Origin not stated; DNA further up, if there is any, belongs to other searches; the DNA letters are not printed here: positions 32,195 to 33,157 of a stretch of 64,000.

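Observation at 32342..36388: Membrane-spanning one-component regulator: extracellular SBBP beta-propeller + CARDB, one TM helix, and two cytoplasmic winged-helix DNA-binding domains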

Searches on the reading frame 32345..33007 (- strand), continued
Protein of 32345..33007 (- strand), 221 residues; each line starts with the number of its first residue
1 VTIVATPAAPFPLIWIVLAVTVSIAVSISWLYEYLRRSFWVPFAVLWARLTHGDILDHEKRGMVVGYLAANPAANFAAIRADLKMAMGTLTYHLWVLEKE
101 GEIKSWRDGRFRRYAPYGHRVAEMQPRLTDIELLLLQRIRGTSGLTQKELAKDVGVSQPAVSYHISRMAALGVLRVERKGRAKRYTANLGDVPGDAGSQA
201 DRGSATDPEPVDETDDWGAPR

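Call 67: search_protein_families(library=pfam, proteins=[L009:2482-3714:+, L009:3716-5353:+, L009:5899-6945:+, L009:7665-8261:-, L009:9092-10516:+, L009:10555-13527:+, L009:611-1927:-, L007:2090-3742:+, L007:4554-5048:-], max_evalue=0.0001)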
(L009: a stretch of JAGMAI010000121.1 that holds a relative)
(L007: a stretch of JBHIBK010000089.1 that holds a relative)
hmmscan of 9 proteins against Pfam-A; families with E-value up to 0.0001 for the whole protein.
L009:2482-3714:+ (410 aa): 4 families
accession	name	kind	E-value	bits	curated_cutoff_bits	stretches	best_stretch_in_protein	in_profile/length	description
PF01637.24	ATPase_2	-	8.1e-13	49.1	33.2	1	200-401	1-223/225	ATPase domain predominantly from Archaea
PF13191.12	AAA_16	-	3.1e-07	31.5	32.6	1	200-340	2-166/167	AAA ATPase domain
PF20720.3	nSTAND3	-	4.9e-06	26.8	27.2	1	206-246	6-47/155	Novel STAND NTPase 3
PF00931.28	NB-ARC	-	5.5e-05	23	23.5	0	207-312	5-109/248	NB-ARC domain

L009:3716-5353:+ (545 aa): 14 families
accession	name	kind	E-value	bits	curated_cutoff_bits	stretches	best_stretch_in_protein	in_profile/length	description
PF13424.12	TPR_12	-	1e-33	115.8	30.1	3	345-408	12-77/77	Tetratricopeptide repeat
PF07719.23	TPR_2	-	3.8e-18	64.5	27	0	296-325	2-31/34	Tetratricopeptide repeat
PF00515.34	TPR_1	-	4.4e-16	58.4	27.8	0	296-324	2-30/34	Tetratricopeptide repeat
PF17874.7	TPR_MalT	-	3.9e-15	56.4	45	2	344-522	48-228/336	MalT-like TPR region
PF13181.12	TPR_8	-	3.1e-12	46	25.7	0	141-168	6-33/34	Tetratricopeptide repeat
PF13176.12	TPR_7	-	4e-11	42.5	27.9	0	141-168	4-31/36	Tetratricopeptide repeat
PF14938.12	SNAP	-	2.3e-09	37.6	25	0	457-532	36-110/282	Soluble NSF attachment protein, SNAP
PF10602.15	RPN7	-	3.4e-08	33.8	29.6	0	136-235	33-133/174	26S proteasome subunit RPN7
PF13374.12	TPR_10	-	4.1e-08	33.4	27.5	0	295-318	2-25/42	Tetratricopeptide repeat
PF13174.12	TPR_6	-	5.7e-08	33.3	26.3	0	141-168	5-32/33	Tetratricopeptide repeat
PF13428.12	TPR_14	-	1.6e-07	31.7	23.5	0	137-169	2-34/44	Tetratricopeptide repeat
PF14559.12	TPR_19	-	5.1e-07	30.4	25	0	150-199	5-51/68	Tetratricopeptide repeat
PF12862.13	ANAPC5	-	8.8e-06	26.1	23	0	269-329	12-72/91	Anaphase-promoting complex subunit 5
PF13414.12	TPR_11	-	1.8e-05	24.7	26.8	0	150-184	8-39/42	TPR repeat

L009:5899-6945:+ (348 aa): 0 families

L009:7665-8261:- (198 aa): 0 families

L009:9092-10516:+ (474 aa): 8 families
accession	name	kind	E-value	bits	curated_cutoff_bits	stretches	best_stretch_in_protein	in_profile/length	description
PF12840.13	HTH_20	-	3.9e-18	65.6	27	2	406-452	3-49/51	Helix-turn-helix domain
PF13412.12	HTH_24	-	6e-15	55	21.9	2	406-451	2-47/48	Winged helix-turn-helix DNA-binding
PF12802.13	MarR_2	-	4.1e-12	46.5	27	1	405-452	3-51/61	MarR family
PF24266.1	HTH_HVO_0163_N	-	7.5e-07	29.6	31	1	337-383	3-49/70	HVO_0163, N-terminal HTH domain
PF01047.28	MarR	-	8.3e-06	26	24.6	0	405-446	1-42/59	MarR family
PF01022.26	HTH_5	-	1.1e-05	25.6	22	0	412-452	7-46/47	Bacterial regulatory protein, arsR family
PF25212.1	HVO_A0114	-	1.3e-05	25.3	27.6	1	404-453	19-68/84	HVO_A0114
PF13463.12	HTH_27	-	6.1e-05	23.7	22.2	0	405-452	1-49/68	Winged helix DNA-binding domain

L009:10555-13527:+ (990 aa): 2 families
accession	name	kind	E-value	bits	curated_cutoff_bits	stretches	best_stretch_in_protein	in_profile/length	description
PF09826.15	Beta_propel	-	1.1e-65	222.8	22.4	2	274-596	175-493/495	Beta propeller domain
PF08309.17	LVIVD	-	3.2e-08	33.2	20.2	0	158-174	20-36/42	LVIVD repeat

L009:611-1927:- (438 aa): 1 family
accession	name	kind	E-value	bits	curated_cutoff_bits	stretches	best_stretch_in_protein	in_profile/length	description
PF10092.14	DUF2330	-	2.6e-09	37.1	24.7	1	50-275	24-237/279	Uncharacterized protein conserved in bacteria (DUF2330)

L007:2090-3742:+ (550 aa): 16 families
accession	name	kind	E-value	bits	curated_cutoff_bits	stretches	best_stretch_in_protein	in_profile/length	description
PF13424.12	TPR_12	-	5.5e-38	129.5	30.1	5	269-327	17-77/77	Tetratricopeptide repeat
PF07719.23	TPR_2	-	4.3e-24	83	27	0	137-168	2-33/34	Tetratricopeptide repeat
PF17874.7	TPR_MalT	-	4.3e-20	72.7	45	2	295-446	40-191/336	MalT-like TPR region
PF00515.34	TPR_1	-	3e-15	55.7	27.8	0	138-168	3-33/34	Tetratricopeptide repeat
PF13428.12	TPR_14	-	1.1e-13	50.8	23.5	0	498-535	3-40/44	Tetratricopeptide repeat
PF13181.12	TPR_8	-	1.9e-13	49.8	25.7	0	299-327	5-33/34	Tetratricopeptide repeat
PF13374.12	TPR_10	-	2.6e-11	43.6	27.5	0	296-328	3-35/42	Tetratricopeptide repeat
PF13176.12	TPR_7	-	2.3e-10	40.2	27.9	0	138-170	1-33/36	Tetratricopeptide repeat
PF10602.15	RPN7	-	1.4e-08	35.1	29.6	1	136-227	36-126/174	26S proteasome subunit RPN7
PF13414.12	TPR_11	-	4.2e-08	33.2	26.8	0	150-168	8-26/42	TPR repeat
PF14559.12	TPR_19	-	6.5e-08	33.2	25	1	150-207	5-59/68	Tetratricopeptide repeat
PF13432.12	TPR_16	-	8.9e-08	32.9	32.7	0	103-168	1-63/65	Tetratricopeptide repeat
PF12862.13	ANAPC5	-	3.3e-06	27.5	23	0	452-505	36-87/91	Anaphase-promoting complex subunit 5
PF12895.13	ANAPC3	-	3.9e-06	27.5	27.2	0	151-233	4-77/82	Anaphase-promoting complex, cyclosome, subunit 3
PF13174.12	TPR_6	-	4.4e-06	27.4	26.3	0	141-168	5-32/33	Tetratricopeptide repeat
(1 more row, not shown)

L007:4554-5048:- (164 aa): 0 families

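Call 69: search_protein_families(library=pfam, proteins=[L005:2178-5069:+, L006:10575-13607:+, L003:10535-12172:+, L002:5764-6921:+, L002:6908-7972:+, L006:6217-8856:-, L004:3578-6142:+, L011:8474-10510:+, L006:9107-10519:+], max_evalue=0.0001)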
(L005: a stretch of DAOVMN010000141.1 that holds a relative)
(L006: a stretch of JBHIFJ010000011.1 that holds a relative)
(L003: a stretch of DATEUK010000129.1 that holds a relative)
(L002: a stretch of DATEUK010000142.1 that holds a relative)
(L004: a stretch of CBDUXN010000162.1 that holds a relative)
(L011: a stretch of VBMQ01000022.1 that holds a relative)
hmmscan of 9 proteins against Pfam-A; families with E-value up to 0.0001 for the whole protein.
L005:2178-5069:+ (964 aa): 3 families
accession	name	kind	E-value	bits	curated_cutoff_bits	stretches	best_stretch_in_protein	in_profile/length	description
PF12836.13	HHH_3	-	1.4e-33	115.2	27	2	63-122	5-64/65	Helix-hairpin-helix motif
PF02037.33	SAP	-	5.2e-07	29.6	23.9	0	279-306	9-36/37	SAP domain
PF18953.6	SAP_new25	-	6.3e-06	26.2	26.3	0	279-306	12-39/51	SAP domain-containing new25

L006:10575-13607:+ (1011 aa): 2 families
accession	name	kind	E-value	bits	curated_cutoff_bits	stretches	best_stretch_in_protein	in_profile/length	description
PF09826.15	Beta_propel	-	5.5e-58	197.5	22.4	2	293-606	180-491/495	Beta propeller domain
PF08309.17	LVIVD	-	1.2e-08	34.6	20.2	0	397-415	21-39/42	LVIVD repeat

L003:10535-12172:+ (546 aa): 1 family
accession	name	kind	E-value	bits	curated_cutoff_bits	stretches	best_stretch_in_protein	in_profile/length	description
PF00353.25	HemolysinCabind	-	2.2e-29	101.5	23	2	133-167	2-36/36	RTX calcium-binding nonapeptide repeat (4 copies)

L002:5764-6921:+ (386 aa): 1 family
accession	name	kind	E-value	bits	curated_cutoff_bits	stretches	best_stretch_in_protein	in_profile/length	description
PF00353.25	HemolysinCabind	-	1.2e-33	115.1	23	2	69-103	2-36/36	RTX calcium-binding nonapeptide repeat (4 copies)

L002:6908-7972:+ (355 aa): 0 families

L006:6217-8856:- (880 aa): 2 families
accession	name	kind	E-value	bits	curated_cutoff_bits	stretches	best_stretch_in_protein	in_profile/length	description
PF13229.12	Beta_helix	-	1.4e-20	73.9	25.9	2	709-839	2-140/158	Right handed beta helix region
PF05048.19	NosD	-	8.2e-12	45.4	23.6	1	712-846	44-181/212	Periplasmic copper-binding protein (NosD)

L004:3578-6142:+ (855 aa): 9 families
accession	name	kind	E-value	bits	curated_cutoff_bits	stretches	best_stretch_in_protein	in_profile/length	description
PF17957.7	Big_7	-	8.4e-47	158.1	24.1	4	46-123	1-70/70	Bacterial Ig domain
PF24266.1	HTH_HVO_0163_N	-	2.5e-11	43.9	31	1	722-779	4-61/70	HVO_0163, N-terminal HTH domain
PF13412.12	HTH_24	-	1.6e-10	40.8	21.9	1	795-835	7-47/48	Winged helix-turn-helix DNA-binding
PF12840.13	HTH_20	-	6.6e-10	39.2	27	0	721-765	5-49/51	Helix-turn-helix domain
PF12802.13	MarR_2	-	1.7e-09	38.1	27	1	797-839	11-54/61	MarR family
PF24025.1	Ig_DR_A0283-like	-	8.1e-07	29.8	27.1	0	169-215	10-56/102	DR_A0283-like, Ig-like domain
PF01047.28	MarR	-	2.5e-06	27.7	24.6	0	796-836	8-48/59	MarR family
PF20789.3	4HBT_3C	-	1.3e-05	25.8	24.1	0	303-333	93-125/140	Acyl-CoA thioesterase C-terminal domain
PF23374.1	Fn3_arc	-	1.5e-05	25.4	28.9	0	545-620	7-57/78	Archaeal fibronectin-III type-like domain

L011:8474-10510:+ (679 aa): 4 families
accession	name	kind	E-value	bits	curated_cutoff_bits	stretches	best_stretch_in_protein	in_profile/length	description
PF24266.1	HTH_HVO_0163_N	-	1.1e-08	35.4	31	1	525-581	4-60/70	HVO_0163, N-terminal HTH domain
PF12840.13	HTH_20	-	2.4e-08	34.3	27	1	521-568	2-49/51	Helix-turn-helix domain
PF13412.12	HTH_24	-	2.8e-08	33.6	21.9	0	595-637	5-47/48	Winged helix-turn-helix DNA-binding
PF12802.13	MarR_2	-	2.9e-07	31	27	0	598-644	10-58/61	MarR family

L006:9107-10519:+ (471 aa): 5 families
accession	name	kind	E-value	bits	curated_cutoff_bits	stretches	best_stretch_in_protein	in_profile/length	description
PF12840.13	HTH_20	-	2.4e-17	63.1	27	2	328-378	1-51/51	Helix-turn-helix domain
PF13412.12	HTH_24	-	1.4e-13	50.6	21.9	1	401-441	2-42/48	Winged helix-turn-helix DNA-binding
PF12802.13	MarR_2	-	4.3e-10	40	27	1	400-446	3-50/61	MarR family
PF24266.1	HTH_HVO_0163_N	-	9.8e-08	32.4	31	1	332-380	3-51/70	HVO_0163, N-terminal HTH domain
PF01047.28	MarR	-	1.6e-05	25.1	24.6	0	400-431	1-32/59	MarR family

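Call 79: find_encoding_contigs(protein=P0197, flank=5000, max_places=2)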
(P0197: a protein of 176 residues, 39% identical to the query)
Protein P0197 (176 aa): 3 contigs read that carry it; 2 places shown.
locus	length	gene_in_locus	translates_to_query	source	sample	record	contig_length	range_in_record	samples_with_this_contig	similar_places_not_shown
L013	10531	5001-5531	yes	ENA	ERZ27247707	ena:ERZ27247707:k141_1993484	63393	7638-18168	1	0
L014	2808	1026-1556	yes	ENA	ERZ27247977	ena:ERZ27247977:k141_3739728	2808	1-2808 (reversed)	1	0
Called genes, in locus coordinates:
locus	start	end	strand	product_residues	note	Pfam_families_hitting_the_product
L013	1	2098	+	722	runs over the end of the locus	PF07581:Glug (faint), PF05345:He_PIG, PF17963:Big_9 (weak), PF18911:PKD_4 (faint), PF05345:He_PIG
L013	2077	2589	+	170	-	PF08784:RPA_C (faint), PF12840:HTH_20 (faint), PF13412:HTH_24 (weak), PF24266:HTH_HVO_0163_N, PF01047:MarR (weak), PF12802:MarR_2 (weak), PF25212:HVO_A0114 (weak), PF13412:HTH_24 (weak), +3 more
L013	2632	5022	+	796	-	PF07581:Glug (weak), PF05345:He_PIG (weak)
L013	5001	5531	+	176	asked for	PF12840:HTH_20 (faint), PF13412:HTH_24, PF24266:HTH_HVO_0163_N, PF01047:MarR (faint), PF01978:TrmB (faint), PF13412:HTH_24, PF13463:HTH_27 (weak), PF12802:MarR_2 (weak), +7 more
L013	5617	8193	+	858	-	PF07581:Glug (faint), PF05345:He_PIG (weak)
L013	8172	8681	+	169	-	PF12840:HTH_20 (faint), PF24266:HTH_HVO_0163_N, PF01047:MarR (faint), PF09339:HTH_IclR (faint), PF12802:MarR_2 (faint), PF13412:HTH_24 (weak), PF25212:HVO_A0114 (weak)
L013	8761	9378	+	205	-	-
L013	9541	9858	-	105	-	-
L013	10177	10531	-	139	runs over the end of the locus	-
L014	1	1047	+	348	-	?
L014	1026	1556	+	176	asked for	PF12840:HTH_20 (faint), PF13412:HTH_24, PF24266:HTH_HVO_0163_N, PF01047:MarR (faint), PF01978:TrmB (faint), PF13412:HTH_24, PF13463:HTH_27 (weak), PF12802:MarR_2 (weak), +7 more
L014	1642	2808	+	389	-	?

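Call 80: find_encoding_contigs(protein=P0201, flank=5000, max_places=2)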
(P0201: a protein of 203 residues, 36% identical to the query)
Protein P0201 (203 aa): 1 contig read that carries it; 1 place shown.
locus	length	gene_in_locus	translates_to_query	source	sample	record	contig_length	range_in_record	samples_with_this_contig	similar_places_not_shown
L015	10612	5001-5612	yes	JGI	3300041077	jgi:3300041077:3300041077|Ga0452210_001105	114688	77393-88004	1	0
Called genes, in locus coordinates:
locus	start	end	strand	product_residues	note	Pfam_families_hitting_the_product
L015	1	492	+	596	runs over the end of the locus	PF13522:GATase_6, PF13537:GATase_7, PF01380:SIS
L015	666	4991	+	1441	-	PF17957:Big_7 (weak), PF23374:Fn3_arc (faint), PF13750:Big_3_3 (faint), PF17957:Big_7 (weak)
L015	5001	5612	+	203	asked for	PF01022:HTH_5 (faint), PF12840:HTH_20 (faint), PF24266:HTH_HVO_0163_N (weak), PF01047:MarR (faint), PF12802:MarR_2 (weak), PF13412:HTH_24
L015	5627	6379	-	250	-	PF00705:PCNA_N, PF02144:Rad1, PF02747:PCNA_C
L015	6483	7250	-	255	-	PF09754:PAC2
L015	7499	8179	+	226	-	PF06745:ATPase, PF23442:DUF7125 (weak)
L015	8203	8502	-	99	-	-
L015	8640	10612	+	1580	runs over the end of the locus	PF01839:FG-GAP (faint), PF13517:FG-GAP_3 (weak), PF15418:DUF4625 (faint), PF13750:Big_3_3 (faint), PF17957:Big_7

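Call 84: search_protein_families(library=ncbifam, proteins=[L013:2632-5022:+, L013:5617-8193:+, L015:666-4991:+, L014:1-1047:+], max_evalue=0.01)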
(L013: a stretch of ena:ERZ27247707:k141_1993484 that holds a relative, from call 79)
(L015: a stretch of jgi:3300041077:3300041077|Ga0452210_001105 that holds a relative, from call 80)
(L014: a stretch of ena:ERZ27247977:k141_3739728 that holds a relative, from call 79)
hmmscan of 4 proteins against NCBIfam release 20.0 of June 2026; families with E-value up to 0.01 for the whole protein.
L013:2632-5022:+ (796 aa): 1 family
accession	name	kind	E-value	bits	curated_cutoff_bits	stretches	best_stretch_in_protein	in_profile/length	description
NF038112.1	myxo_dep_M36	subfamily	0.001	16.3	1500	1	642-723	1353-1430/1604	myxosortase-dependent M36 family metallopeptidase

L013:5617-8193:+ (858 aa): 0 families

L015:666-4991:+ (1441 aa): 1 family
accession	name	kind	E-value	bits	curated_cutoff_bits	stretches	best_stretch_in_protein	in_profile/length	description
TIGR00537.1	hemK_rel_arch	hypoth_equivalog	0.0011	18.7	87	0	500-532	97-129/179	HemK2/MTQ2 family protein methyltransferase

L014:1-1047:+ (348 aa): 1 family
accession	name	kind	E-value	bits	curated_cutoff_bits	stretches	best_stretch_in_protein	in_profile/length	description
NF038112.1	myxo_dep_M36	subfamily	0.00029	18.1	1500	1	194-276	1353-1431/1604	myxosortase-dependent M36 family metallopeptidase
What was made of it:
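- On PGF-CTERM / archaeosortase targets (considered for the sister subfamily only, not for the window protein): NCBIfam gave no PGF-CTERM hit at E<=0.01 for the L013 and L014 proteins (call 84).
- Tried and rejected: PGF-CTERM membership of the sister-subfamily proteins: no HMM hit (call 84).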

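Call 86: find_encoding_contigs(protein=P0204, flank=4000, max_places=2)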
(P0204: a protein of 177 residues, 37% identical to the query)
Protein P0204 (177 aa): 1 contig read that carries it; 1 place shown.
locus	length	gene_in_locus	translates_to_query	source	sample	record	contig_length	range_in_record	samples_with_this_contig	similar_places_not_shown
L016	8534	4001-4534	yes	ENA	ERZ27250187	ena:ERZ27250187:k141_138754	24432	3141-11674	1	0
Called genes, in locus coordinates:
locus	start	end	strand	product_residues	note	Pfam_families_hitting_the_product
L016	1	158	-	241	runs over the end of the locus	PF00440:TetR_N, PF21303:TetR_C_39 (weak)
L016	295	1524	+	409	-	PF07690:MFS_1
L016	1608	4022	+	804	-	PF07581:Glug (faint), PF06832:BiPBP_C (faint), PF05345:He_PIG, PF17963:Big_9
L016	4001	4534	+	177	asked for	PF13545:HTH_Crp_2 (faint), PF12840:HTH_20 (faint), PF13412:HTH_24 (weak), PF24266:HTH_HVO_0163_N, PF01047:MarR (faint), PF01978:TrmB (faint), PF09339:HTH_IclR (faint), PF13412:HTH_24 (weak), +3 more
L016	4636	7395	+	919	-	PF17963:Big_9 (faint), PF07581:Glug (faint), PF05345:He_PIG (faint), PF18911:PKD_4 (faint)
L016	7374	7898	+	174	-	PF24266:HTH_HVO_0163_N, PF12802:MarR_2 (faint), PF25212:HVO_A0114 (faint), PF13412:HTH_24 (weak)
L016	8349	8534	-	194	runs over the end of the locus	-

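Call 87: find_encoding_contigs(protein=P0182, flank=4000, max_places=2)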
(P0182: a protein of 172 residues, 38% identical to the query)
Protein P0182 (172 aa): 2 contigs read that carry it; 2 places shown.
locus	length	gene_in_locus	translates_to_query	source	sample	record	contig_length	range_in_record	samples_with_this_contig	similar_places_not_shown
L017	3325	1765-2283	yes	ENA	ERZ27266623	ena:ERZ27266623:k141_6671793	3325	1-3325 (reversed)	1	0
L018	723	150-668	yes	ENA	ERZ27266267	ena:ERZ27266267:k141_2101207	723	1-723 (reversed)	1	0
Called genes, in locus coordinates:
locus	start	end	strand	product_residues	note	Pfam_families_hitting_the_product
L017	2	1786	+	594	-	?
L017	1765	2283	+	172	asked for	PF08784:RPA_C (faint), PF12840:HTH_20 (faint), PF24266:HTH_HVO_0163_N, PF01978:TrmB (faint), PF09339:HTH_IclR (faint), PF12802:MarR_2 (weak), PF13412:HTH_24, PF25212:HVO_A0114 (weak), +2 more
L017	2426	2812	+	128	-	-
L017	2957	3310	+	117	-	-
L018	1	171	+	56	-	?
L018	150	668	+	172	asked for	PF08784:RPA_C (faint), PF12840:HTH_20 (faint), PF24266:HTH_HVO_0163_N, PF01978:TrmB (faint), PF09339:HTH_IclR (faint), PF12802:MarR_2 (weak), PF13412:HTH_24, PF25212:HVO_A0114 (weak), +2 more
